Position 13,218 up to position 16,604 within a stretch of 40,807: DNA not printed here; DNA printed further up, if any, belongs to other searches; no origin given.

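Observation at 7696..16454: Five-gene, translationally coupled operon of exported Cys-rich orphan proteins between dnaE and ssb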

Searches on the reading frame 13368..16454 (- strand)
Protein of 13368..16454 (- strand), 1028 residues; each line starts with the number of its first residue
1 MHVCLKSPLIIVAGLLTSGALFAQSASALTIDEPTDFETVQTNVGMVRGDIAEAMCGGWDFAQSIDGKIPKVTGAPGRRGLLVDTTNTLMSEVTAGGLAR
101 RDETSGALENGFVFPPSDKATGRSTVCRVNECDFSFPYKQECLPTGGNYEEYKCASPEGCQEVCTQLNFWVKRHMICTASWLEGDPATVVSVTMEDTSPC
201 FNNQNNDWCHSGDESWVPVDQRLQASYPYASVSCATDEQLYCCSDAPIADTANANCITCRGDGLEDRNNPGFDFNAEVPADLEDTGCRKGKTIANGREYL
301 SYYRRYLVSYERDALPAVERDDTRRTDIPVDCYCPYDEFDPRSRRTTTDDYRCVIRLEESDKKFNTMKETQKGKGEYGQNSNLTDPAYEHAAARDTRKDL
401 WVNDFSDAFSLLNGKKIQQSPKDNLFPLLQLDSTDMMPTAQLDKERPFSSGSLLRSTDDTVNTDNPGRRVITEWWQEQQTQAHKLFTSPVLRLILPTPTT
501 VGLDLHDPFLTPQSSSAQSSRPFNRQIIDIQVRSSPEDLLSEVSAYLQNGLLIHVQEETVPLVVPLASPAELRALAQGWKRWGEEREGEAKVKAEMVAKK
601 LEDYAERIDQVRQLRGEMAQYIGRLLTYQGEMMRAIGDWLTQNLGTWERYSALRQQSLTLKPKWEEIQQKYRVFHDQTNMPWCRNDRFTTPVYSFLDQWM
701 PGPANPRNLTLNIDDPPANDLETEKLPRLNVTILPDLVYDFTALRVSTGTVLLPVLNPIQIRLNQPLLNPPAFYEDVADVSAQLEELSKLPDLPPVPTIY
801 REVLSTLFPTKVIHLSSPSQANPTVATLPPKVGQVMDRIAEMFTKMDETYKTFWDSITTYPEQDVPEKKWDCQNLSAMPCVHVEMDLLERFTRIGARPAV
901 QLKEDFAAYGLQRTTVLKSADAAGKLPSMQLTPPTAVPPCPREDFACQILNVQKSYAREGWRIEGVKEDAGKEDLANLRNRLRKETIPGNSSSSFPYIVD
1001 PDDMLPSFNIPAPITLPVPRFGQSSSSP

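Call 3: search_protein_families(library=pfam, proteins=[window:13368-16454:-], max_evalue=1)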
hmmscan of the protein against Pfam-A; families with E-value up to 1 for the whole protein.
window:13368-16454:- (1028 aa): 2 families
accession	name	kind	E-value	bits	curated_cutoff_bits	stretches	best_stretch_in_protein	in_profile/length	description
PF09496.15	CENP-O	-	0.11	13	23.9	1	553-620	50-119/197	Cenp-O kinetochore centromere component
PF11695.14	DUF3291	-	0.15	12.2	23.5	1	591-657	8-77/139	Domain of unknown function (DUF3291)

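Call 4: search_protein_families(library=ncbifam, proteins=[window:13368-16454:-], max_evalue=1)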
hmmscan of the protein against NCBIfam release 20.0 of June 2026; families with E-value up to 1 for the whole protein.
window:13368-16454:- (1028 aa): 0 families

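Call 8: search_solved_structures(query=window:13368-16454:-, max_evalue=1)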
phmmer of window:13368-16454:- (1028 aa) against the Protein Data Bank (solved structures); distinct sequences matched with E-value up to 1: 0.

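Call 26: search_solved_structures(query=A2, max_evalue=10)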
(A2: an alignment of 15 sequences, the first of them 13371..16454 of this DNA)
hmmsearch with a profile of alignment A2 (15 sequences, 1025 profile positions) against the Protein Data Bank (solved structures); distinct sequences matched with E-value up to 10: 9.
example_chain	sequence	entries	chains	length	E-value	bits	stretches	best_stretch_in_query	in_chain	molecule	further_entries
1uhu_A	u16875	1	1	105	0.17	12.8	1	695-749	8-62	product of RIKEN cDNA 3110009E22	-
5ne4_4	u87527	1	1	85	0.21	12.6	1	354-411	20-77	O PanAsia VP4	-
3k1q_B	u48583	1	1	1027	0.45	11.5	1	792-864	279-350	VP3A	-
8fjk_C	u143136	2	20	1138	0.51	11.3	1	792-864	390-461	Major inner capsid protein VP3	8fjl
3k1q_C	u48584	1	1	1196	0.59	11.1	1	792-864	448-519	VP3B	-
3iyl_X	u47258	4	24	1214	0.6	11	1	792-864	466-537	VP3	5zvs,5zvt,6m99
5ned_D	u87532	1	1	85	0.77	10.7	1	354-411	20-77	O PanAsia VP4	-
7dss_4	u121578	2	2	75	1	10.3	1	355-411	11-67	VP4 of O-type FMDV capsid | VP4 of O type FMDV capsid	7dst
7enp_4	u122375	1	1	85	1.2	10.1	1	354-411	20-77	VP4 of O type FMDV capsid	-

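Call 34: find_homologous_proteins(query=window:13371-16454:-, max_evalue=0.001)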
Query window:13371-16454:- (1028 aa): 33 proteins with E <= 0.001 among 8000 candidates.
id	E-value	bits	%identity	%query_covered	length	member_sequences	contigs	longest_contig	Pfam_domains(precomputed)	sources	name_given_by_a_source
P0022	0.0e+0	2410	100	100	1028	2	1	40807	-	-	-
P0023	0.0e+0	1925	80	98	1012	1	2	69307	-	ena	-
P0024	0.0e+0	1759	74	100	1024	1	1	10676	-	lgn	-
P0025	0.0e+0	1741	73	100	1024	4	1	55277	-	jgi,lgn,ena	-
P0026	0.0e+0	1723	72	100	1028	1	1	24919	-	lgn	-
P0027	0.0e+0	1712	72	100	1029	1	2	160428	-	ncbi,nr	ncbi:MAG: hypothetical protein PHX87_00395 [Candidatus Peribacteraceae bacterium]|nr:hypothetical pr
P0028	0.0e+0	1706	71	100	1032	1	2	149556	-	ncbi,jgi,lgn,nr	ncbi:MAG: hypothetical protein PHX93_01275 [Candidatus Peribacteraceae bacterium]|jgi:hypothetical p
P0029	0.0e+0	1656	70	99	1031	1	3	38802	-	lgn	-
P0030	0.0e+0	1627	68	99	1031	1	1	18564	-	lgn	-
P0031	0.0e+0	1555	65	100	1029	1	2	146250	-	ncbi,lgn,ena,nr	ncbi:hypothetical protein AUJ46_03355 [Candidatus Peregrinibacteria bacterium CG1_02_54_53]|nr:MAG: 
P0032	0.0e+0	1550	65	100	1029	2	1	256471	-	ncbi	ncbi:MAG: hypothetical protein ABIG34_01040 [Candidatus Peregrinibacteria bacterium]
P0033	0.0e+0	1528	65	98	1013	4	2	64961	-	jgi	-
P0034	0.0e+0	1486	81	75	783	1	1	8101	-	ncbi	ncbi:MAG: hypothetical protein V1876_00390, partial [Candidatus Peregrinibacteria bacterium]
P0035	0.0e+0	1316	57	98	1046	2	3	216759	-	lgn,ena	-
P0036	0.0e+0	1208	81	62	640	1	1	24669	-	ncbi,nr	ncbi:MAG: hypothetical protein Q7S29_01650, partial [Candidatus Peribacter sp.]|nr:hypothetical prot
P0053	2.6e-65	239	27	70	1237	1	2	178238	-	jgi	jgi:hypothetical protein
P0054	1.7e-59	220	27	78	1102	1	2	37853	-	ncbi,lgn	-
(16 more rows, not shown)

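Call 58: predict_structure(alignment_id=A7)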
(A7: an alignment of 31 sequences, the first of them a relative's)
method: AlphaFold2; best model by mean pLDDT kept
length: 1028 residues; sequences in the alignment: 31
mean_pLDDT: 67.6   pTM: 0.61
mean pLDDT of the five models: 67.6, 66.7, 60.5, 59.5, 53.0
residues with pLDDT >= 90: 66; 70-90: 452; 50-70: 327; < 50: 183
segments of 3 or more residues with pLDDT < 50: 1-7, 16-32, 50-57, 144-149, 269-273, 275-282, 369-390, 392-394, 396-417, 432-442, 448-454, 498-526, 679-682, 743-747, 933-936, 953-959, 1012-1028
pLDDT, mean of each block of 10 residues (from residue 1): 43 51 39 60 58 48 80 86 82 77 65 76 84 70 50 72 88 94 81 92 88 89 92 92 89 84 55 46 61 77 89 75 85 80 75 80 62 39 43 47 40 48 55 40 46 57 69 78 73 54 40 36 45 56 58 67 78 86 80 84 82 70 72 70 73 81 83 62 68 66 68 74 83 66 51 73 75 74 77 66 70 61 69 89 82 75 58 70 87 79 67 60 63 53 57 49 59 76 67 58 65 42 31
secondary structure, 60 per line:
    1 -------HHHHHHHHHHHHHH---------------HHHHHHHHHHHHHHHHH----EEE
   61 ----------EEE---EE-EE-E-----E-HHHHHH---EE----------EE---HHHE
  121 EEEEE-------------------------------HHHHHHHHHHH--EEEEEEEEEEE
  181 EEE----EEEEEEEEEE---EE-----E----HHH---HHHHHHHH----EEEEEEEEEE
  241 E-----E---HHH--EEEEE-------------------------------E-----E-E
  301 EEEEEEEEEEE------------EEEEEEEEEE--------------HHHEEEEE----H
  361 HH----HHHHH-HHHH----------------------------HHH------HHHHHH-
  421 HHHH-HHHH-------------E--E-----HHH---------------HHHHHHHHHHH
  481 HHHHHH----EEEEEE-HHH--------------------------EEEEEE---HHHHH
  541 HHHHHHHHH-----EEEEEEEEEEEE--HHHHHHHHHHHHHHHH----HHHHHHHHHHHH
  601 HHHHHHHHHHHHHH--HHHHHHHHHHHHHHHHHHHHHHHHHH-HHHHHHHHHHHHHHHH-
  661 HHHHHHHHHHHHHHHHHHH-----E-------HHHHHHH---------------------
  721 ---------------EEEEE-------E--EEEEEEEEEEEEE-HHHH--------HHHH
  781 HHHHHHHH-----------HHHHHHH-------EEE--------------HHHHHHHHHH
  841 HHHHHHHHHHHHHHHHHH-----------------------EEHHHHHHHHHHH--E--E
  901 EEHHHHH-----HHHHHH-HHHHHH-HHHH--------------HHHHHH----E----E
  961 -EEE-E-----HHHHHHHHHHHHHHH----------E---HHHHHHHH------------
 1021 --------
elements in order (helices of 4 or more, strands of 3 or more residues): H8-21 H37-53 E58-60 E71-73 H91-96 E120-125 H157-167 E170-183 E188-197 H219-226 E231-241 E256-260 E300-311 E324-333 E351-355 H367-371 H373-376 H414-419 H421-424 H426-429 H470-486 E491-496 E527-532 H536-549 E555-566 H569-584 H589-614 H617-642 H644-659 H661-679 H693-699 E736-740 E751-763 H765-768 H777-788 H800-806 E814-816 H831-858 H884-894 E900-902 H903-907 H913-918 H920-925 H927-930 H945-950 E962-964 H972-986 H1001-1008
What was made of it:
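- The P1 model has an elongated beta-rich Cys domain (call 58).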

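Call 63: fold_search(model_id=the predicted structure, library=pdb)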
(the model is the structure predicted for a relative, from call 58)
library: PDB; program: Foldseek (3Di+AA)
matches with E <= 10: 161; with E <= 0.001: 0
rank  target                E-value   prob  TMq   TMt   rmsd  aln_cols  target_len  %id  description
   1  4r7x_A                5.8e-01  0.02  0.03  0.12  24.4       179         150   11  Crystal structure of N-lobe of human ARRDC3(1-180) (released 2014-10-01)
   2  4r7x_B                5.8e-01  0.02  0.03  0.12  23.5       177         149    9  Crystal structure of N-lobe of human ARRDC3(1-180) (released 2014-10-01)
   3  4ll1_C                6.1e-01  0.03  0.03  0.07  29.9       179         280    9  The structure of the TRX and TXNIP complex (released 2014-02-05)
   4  4r7v                  8.3e-01  0.02  0.03  0.11  25.6       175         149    6  Crystal structure of N-lobe of human ARRDC3(1-165) (released 2014-10-01)
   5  7v99_A                1.2e+00  0.08  0.05  0.05  17.2       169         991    8  catalytic core of human telomerase holoenzyme (released 2022-03-30)
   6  1g4m_A                1.2e+00  0.01  0.03  0.06  27.9       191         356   10  CRYSTAL STRUCTURE OF BOVINE BETA-ARRESTIN 1 (released 2001-10-03)
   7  4d6w_A                1.2e+00  0.01  0.04  0.08  20.7       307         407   11  Crystal Structure of the low pH conformation of Chandipura Virus glycoprotein G ectodomain (released 2015-03-04)
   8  2p7n                  1.5e+00  0.02  0.05  0.12  44.1       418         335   11  Crystal structure of the Pathogenicity island 1 effector protein from Chromobacterium violaceum. Northeast Structural Ge (released 2007-04-03)
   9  4d6w_B                1.5e+00  0.01  0.05  0.08  28.0       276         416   11  Crystal Structure of the low pH conformation of Chandipura Virus glycoprotein G ectodomain (released 2015-03-04)
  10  7dfb_A                1.6e+00  0.01  0.03  0.07  26.9       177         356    9  Crystal of Arrestin2-V2Rpp-6-7-Fab30 complex (released 2021-07-28)
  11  8go8_A                1.6e+00  0.01  0.03  0.06  30.6       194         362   10  Structure of beta-arrestin1 in complex with a phosphopeptide corresponding to the human C5a anaphylatoxin chemotactic  (released 2023-05-17)
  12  4gej_E                1.8e+00  0.01  0.02  0.09  30.0       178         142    7  N-terminal domain of VDUP-1 (released 2013-02-27)
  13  9oht_A                2.0e+00  0.07  0.04  0.11  12.6       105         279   10  CD1c presenting GD3 ganglioside (released 2025-11-19)
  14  3plt_C                2.1e+00  0.14  0.05  0.16  18.6       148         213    8  Crystal structure of Lsp1 from Saccharomyces cerevisiae (released 2011-06-22)
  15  4gei                  2.1e+00  0.01  0.02  0.11  27.5       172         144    6  N-terminal domain of VDUP-1 (released 2013-02-27)
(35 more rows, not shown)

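Call 66: fold_search(model_id=the predicted structure, library=viral)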
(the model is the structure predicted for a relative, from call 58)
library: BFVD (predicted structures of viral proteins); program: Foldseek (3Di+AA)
matches with E <= 10: 450; with E <= 0.001: 0
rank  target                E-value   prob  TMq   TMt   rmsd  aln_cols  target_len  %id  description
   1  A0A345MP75            1.1e-01  0.06  0.05  0.10  31.2       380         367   11  (no name in the UniProt tables at hand)
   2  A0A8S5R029            1.4e-01  0.99  0.05  0.36   6.2        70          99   11  Uncharacterized protein [Podoviridae sp. ctyhE26]
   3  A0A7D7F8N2            1.4e-01  0.08  0.08  0.11  33.2       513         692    9  Glycoprotein [Blattodean rhabdo-related virus OKIAV14]
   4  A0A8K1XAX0            2.0e-01  0.06  0.07  0.09  26.8       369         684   12  (no name in the UniProt tables at hand)
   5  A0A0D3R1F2            2.1e-01  0.05  0.06  0.08  21.6       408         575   10  Glycoprotein [Marco virus]
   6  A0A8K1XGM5            2.2e-01  0.10  0.06  0.10  16.5       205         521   13  Glycoprotein [Sanya nyamivirus 1]
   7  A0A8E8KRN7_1          2.5e-01  0.04  0.04  0.03  34.4       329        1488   10  Polyprotein [Bemisia tabaci picorna-like virus 2]
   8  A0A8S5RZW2            3.0e-01  0.09  0.04  0.11  19.4       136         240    7  Uncharacterized protein [Myoviridae sp. ctNQV2]
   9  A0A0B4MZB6            4.1e-01  0.66  0.05  0.37   8.1        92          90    9  Uncharacterized protein [Streptococcus phage SOCP]
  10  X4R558                4.1e-01  0.07  0.06  0.10  14.9       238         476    9  G protein [Almendravirus arboretum]
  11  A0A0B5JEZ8            4.4e-01  0.03  0.05  0.07  23.6       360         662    7  Virion transmembrane glycoprotein G [Bivens Arm virus]
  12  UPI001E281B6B         4.6e-01  0.06  0.05  0.08  19.9       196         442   11  (no name look-up for this kind of identifier)
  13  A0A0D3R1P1            5.1e-01  0.06  0.08  0.11  23.8       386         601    8  Glycoprotein [Gray Lodge virus]
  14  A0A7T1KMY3            5.1e-01  0.04  0.05  0.08  21.5       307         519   11  G protein [Sodak rhabdovirus 1]
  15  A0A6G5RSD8            5.9e-01  0.07  0.06  0.09  12.9       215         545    8  Glycoprotein [Frog lyssa-like virus 1]
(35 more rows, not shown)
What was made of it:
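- On Viral class III fusion glycoproteins (rhabdovirus G): These proteins recur among the P1 hits, but at E 0.1-4, probability at most 0.1 and TM-score at most 0.12 (calls 63, 66).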

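Call 73: search_protein_families(library=phrogs, proteins=[window:13371-16454:-], max_evalue=0.01)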
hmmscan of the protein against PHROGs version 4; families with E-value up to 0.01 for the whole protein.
window:13371-16454:- (1028 aa): 0 families

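Call 74: search_protein_families(library=padloc, proteins=[window:13371-16454:-], max_evalue=0.01)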
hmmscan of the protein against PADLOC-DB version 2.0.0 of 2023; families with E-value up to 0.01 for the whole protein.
window:13371-16454:- (1028 aa): 0 families

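Call 79: search_protein_families(library=pfam, alignment_id=A7, max_evalue=0.01)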
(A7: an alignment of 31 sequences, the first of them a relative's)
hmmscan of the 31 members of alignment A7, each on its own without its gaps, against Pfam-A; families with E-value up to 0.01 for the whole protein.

A. member 1, P0022 (1028 aa): 0 families

B. families by the number of members that match (of 31 scanned): 0 families
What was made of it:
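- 13368..16454 (-): P1, 1028 aa. Signal peptide, then a beta-rich Cys domain (about residues 58-360), a helical bundle (569-679) and a conserved C-terminal region (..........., CVHVEMD). No Pfam hit in 31 members (call 79).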

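Call 85: search_dna_similar(query=window:13371-16454:-, collection=phages, mode=protein, max_evalue=0.001)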
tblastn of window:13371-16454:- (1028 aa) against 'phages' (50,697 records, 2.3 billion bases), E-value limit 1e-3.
No match.

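Call 88: find_encoding_contigs(protein=P0053, flank=10000, max_places=1)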
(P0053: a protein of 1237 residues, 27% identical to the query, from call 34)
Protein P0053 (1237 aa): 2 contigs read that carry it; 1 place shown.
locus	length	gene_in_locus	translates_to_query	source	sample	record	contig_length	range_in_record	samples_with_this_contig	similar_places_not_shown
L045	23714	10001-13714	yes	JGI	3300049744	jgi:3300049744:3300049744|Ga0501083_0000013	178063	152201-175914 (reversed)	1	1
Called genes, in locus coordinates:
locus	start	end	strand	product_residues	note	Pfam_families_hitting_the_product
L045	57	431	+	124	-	-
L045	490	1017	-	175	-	PF13483:Lactamase_B_3 (weak)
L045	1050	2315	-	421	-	PF00275:EPSP_synthase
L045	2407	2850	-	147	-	PF01252:Peptidase_A8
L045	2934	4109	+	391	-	PF01098:FTSW_RODA_SPOVE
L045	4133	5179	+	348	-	PF03033:Glyco_transf_28, PF04101:Glyco_tran_28_C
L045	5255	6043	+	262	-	PF00160:Pro_isomerase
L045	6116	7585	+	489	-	PF00749:tRNA-synt_1c, PF19269:Anticodon_2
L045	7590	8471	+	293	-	PF01565:FAD_binding_4, PF02873:MurB_C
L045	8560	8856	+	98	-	-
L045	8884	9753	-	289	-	PF00436:SSB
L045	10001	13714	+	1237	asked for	-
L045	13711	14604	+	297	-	-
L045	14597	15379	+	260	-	-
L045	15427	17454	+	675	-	-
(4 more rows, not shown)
